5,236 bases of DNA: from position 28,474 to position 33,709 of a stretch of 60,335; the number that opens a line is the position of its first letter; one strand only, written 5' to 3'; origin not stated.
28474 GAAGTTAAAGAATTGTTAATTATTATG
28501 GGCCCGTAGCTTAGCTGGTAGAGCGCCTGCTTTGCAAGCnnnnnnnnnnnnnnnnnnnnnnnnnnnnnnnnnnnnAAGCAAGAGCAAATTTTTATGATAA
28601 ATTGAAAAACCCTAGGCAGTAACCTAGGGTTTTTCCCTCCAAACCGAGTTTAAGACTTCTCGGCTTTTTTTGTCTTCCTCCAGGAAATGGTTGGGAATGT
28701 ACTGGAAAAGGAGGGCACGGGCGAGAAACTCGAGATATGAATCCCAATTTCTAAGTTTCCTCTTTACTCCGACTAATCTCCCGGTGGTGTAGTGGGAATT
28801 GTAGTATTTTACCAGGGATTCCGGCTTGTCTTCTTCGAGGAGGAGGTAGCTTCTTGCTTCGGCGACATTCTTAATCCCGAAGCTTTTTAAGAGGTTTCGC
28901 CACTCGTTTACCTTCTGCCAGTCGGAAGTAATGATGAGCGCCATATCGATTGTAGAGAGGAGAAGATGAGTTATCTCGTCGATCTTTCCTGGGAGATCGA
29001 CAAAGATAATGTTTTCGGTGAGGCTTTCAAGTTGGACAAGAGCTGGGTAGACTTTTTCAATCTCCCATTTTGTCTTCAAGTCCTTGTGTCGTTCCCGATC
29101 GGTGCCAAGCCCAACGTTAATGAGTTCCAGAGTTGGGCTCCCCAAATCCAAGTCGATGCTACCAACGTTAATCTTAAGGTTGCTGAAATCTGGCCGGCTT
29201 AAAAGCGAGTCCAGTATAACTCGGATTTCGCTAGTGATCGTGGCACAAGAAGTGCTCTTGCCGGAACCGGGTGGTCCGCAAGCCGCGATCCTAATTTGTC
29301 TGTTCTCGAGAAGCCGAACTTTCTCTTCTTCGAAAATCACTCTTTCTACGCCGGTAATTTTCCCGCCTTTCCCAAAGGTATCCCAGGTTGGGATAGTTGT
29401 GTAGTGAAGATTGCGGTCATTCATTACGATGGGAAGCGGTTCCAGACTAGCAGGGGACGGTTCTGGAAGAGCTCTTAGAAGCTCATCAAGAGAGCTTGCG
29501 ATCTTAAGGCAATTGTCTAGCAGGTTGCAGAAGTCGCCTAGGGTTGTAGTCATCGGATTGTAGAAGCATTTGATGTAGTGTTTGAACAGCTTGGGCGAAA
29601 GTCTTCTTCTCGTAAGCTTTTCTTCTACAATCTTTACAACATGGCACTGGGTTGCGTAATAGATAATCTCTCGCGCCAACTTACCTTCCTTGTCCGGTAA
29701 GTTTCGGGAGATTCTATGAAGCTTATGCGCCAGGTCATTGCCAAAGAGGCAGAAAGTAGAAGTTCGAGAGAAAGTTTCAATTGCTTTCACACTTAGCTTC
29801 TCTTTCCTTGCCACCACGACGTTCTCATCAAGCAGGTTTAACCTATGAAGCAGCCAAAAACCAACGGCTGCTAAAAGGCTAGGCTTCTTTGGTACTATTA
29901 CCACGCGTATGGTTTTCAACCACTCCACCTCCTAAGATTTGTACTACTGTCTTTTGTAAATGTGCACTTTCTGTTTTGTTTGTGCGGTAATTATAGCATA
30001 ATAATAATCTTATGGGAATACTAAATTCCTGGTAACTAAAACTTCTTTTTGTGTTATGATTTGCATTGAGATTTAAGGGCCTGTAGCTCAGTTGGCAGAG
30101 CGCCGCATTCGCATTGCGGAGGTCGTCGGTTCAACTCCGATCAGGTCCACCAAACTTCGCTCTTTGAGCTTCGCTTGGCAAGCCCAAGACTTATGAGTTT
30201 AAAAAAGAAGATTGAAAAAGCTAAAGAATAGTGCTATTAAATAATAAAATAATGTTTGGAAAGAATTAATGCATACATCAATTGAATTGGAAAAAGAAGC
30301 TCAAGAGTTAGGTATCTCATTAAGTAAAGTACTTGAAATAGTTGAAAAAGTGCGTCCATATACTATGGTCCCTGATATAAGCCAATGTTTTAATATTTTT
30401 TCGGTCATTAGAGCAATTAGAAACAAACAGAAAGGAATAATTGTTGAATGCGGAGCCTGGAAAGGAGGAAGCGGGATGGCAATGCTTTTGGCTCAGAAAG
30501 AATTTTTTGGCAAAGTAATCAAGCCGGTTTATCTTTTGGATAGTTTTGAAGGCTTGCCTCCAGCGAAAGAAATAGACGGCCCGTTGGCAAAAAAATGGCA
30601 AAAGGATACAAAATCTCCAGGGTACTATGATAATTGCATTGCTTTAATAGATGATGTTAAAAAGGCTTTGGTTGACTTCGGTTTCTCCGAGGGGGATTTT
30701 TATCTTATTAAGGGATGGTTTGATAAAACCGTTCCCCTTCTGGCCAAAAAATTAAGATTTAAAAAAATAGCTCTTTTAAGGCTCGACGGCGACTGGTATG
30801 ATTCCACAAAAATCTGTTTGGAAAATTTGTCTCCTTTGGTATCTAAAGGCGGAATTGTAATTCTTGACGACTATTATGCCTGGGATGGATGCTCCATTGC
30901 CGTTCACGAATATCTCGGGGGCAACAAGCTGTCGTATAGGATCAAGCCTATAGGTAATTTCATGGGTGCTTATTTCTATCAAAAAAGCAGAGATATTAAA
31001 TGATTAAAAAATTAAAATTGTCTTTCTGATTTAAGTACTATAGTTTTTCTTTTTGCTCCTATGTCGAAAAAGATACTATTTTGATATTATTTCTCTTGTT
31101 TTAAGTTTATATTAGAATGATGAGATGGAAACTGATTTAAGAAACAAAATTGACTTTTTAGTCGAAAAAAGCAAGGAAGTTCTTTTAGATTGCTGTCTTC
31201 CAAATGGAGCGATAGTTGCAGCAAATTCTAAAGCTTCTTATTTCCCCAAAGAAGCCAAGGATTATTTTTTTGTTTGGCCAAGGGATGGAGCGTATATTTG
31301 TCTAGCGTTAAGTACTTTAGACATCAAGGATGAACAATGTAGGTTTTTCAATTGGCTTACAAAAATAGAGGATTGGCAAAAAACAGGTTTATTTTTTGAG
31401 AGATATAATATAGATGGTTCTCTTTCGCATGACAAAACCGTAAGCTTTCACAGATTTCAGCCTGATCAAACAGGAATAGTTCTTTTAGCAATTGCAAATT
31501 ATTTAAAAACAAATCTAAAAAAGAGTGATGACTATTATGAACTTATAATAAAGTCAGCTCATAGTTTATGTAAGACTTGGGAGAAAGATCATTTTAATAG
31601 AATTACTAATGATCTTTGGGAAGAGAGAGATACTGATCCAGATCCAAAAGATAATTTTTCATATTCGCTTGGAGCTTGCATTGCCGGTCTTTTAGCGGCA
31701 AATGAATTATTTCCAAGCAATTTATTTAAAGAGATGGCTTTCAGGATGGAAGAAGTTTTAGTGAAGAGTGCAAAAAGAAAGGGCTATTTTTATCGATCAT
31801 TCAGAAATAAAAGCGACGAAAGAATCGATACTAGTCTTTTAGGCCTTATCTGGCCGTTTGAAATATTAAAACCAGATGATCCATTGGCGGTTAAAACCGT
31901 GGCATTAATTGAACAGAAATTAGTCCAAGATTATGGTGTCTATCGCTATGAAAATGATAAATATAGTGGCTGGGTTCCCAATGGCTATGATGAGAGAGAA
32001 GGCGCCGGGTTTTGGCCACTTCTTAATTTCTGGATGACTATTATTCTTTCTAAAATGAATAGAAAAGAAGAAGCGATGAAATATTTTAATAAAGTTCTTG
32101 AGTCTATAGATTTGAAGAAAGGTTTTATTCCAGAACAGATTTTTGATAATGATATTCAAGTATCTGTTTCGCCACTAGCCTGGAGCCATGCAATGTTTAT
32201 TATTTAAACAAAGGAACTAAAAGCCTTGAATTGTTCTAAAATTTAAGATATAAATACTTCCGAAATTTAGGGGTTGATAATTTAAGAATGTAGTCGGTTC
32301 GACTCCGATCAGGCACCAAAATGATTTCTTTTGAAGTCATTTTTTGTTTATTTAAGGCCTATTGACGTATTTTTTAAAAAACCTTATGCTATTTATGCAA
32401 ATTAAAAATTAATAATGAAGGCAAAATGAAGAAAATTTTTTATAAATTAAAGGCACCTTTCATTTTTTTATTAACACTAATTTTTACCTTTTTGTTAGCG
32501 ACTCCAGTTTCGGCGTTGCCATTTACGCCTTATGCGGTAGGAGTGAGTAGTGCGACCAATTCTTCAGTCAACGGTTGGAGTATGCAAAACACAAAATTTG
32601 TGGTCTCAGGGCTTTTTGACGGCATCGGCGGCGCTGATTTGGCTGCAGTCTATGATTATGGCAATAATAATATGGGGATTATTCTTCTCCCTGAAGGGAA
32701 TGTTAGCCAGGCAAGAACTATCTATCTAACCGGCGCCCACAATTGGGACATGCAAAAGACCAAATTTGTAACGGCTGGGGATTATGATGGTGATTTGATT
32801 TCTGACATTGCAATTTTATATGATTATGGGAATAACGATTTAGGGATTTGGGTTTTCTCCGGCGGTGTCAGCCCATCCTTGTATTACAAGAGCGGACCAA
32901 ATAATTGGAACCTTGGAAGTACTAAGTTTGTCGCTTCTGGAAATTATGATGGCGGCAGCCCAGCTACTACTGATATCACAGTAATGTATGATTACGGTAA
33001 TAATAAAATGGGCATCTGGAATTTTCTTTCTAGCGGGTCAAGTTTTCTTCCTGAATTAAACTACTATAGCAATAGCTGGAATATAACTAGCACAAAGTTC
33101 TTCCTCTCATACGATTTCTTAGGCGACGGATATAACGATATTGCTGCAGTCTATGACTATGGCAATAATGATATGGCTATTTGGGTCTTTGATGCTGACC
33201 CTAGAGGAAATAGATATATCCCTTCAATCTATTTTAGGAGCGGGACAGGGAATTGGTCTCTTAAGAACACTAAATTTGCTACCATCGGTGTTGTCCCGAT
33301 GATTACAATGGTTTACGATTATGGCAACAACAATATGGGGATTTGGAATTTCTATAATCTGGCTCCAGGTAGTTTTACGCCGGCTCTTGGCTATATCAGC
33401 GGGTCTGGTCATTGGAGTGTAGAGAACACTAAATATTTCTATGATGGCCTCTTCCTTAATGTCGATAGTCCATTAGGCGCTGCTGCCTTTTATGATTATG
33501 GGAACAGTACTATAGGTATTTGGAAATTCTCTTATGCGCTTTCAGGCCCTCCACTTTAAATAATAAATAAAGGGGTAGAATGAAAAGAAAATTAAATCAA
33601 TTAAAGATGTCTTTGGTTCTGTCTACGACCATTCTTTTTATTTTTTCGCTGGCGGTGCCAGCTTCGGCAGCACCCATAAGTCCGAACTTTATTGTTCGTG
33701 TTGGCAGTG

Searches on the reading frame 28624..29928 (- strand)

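Call 29: search_protein_families(library=pfam, proteins=[window:28624-29928:-], max_evalue=0.0001)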
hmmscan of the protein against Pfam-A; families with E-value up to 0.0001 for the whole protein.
window:28624-29928:- (434 aa): 0 families

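Call 101: search_protein_families(library=pfam, proteins=[window:28624-29928:-], max_evalue=0.05)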
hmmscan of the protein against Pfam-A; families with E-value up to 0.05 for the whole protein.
window:28624-29928:- (434 aa): 1 family
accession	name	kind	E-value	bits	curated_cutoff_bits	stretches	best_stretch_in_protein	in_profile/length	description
PF13401.12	AAA_22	-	0.021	15.6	27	0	214-235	8-29/130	AAA domain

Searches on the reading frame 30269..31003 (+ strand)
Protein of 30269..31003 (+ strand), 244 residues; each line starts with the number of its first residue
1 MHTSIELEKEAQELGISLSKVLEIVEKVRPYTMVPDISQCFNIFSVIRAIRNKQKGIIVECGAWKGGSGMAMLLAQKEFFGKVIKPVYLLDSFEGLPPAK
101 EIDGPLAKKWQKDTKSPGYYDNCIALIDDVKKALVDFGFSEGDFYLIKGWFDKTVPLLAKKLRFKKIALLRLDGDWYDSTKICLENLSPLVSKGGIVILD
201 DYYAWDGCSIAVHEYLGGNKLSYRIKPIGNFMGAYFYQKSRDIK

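Call 30: search_protein_families(library=pfam, proteins=[window:30269-31003:+], max_evalue=0.0001)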
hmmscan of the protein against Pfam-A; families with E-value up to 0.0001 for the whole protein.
window:30269-31003:+ (244 aa): 2 families
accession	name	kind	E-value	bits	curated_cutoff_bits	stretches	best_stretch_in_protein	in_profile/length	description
PF05711.17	TylF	-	2.5e-33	115.9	23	1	48-236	85-262/264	Macrocin-O-methyltransferase (TylF)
PF13578.12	Methyltransf_24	-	4.2e-08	34.5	26.3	1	59-202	1-105/105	Methyltransferase domain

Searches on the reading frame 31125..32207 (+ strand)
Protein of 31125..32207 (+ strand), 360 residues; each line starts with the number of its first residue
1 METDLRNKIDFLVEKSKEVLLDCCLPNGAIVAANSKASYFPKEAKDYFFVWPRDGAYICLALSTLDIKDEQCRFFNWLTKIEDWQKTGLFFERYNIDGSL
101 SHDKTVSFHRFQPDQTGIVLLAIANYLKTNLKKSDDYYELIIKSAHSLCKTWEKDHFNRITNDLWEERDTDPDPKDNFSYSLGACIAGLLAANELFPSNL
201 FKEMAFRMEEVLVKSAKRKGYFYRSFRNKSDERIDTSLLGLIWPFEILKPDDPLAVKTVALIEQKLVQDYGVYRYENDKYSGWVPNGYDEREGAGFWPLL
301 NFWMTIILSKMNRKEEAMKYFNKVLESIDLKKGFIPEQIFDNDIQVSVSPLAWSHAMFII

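Call 30: search_protein_families(library=pfam, proteins=[window:31125-32207:+], max_evalue=0.0001)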
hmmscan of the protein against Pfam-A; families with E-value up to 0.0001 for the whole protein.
window:31125-32207:+ (360 aa): 1 family
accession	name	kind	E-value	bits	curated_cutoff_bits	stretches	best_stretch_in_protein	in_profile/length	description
PF00723.27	Glyco_hydro_15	-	8.3e-21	74.8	22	1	27-359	23-423/427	Glycosyl hydrolases family 15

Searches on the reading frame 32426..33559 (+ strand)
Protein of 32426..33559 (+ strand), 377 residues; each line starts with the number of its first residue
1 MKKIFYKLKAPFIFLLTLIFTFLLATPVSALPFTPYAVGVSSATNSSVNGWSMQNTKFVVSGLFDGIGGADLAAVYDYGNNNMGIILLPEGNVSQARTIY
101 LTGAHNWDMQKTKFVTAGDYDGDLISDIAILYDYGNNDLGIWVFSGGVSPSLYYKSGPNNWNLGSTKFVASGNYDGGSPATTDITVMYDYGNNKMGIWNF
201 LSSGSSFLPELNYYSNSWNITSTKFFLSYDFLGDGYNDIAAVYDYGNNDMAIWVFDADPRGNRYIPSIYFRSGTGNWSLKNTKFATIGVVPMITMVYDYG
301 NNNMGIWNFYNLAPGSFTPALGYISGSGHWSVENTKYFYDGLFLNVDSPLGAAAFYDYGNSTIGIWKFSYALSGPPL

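Call 30: search_protein_families(library=pfam, proteins=[window:32426-33559:+], max_evalue=0.0001)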
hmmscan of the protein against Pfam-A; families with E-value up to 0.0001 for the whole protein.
window:32426-33559:+ (377 aa): 0 families

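Call 101: search_protein_families(library=pfam, proteins=[window:32426-33559:+], max_evalue=0.05)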
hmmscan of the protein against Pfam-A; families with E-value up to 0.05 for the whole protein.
window:32426-33559:+ (377 aa): 1 family
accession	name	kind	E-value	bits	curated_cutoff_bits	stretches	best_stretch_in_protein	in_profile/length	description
PF13517.12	FG-GAP_3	-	0.037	15.1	26.9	0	64-129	2-60/61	FG-GAP-like repeat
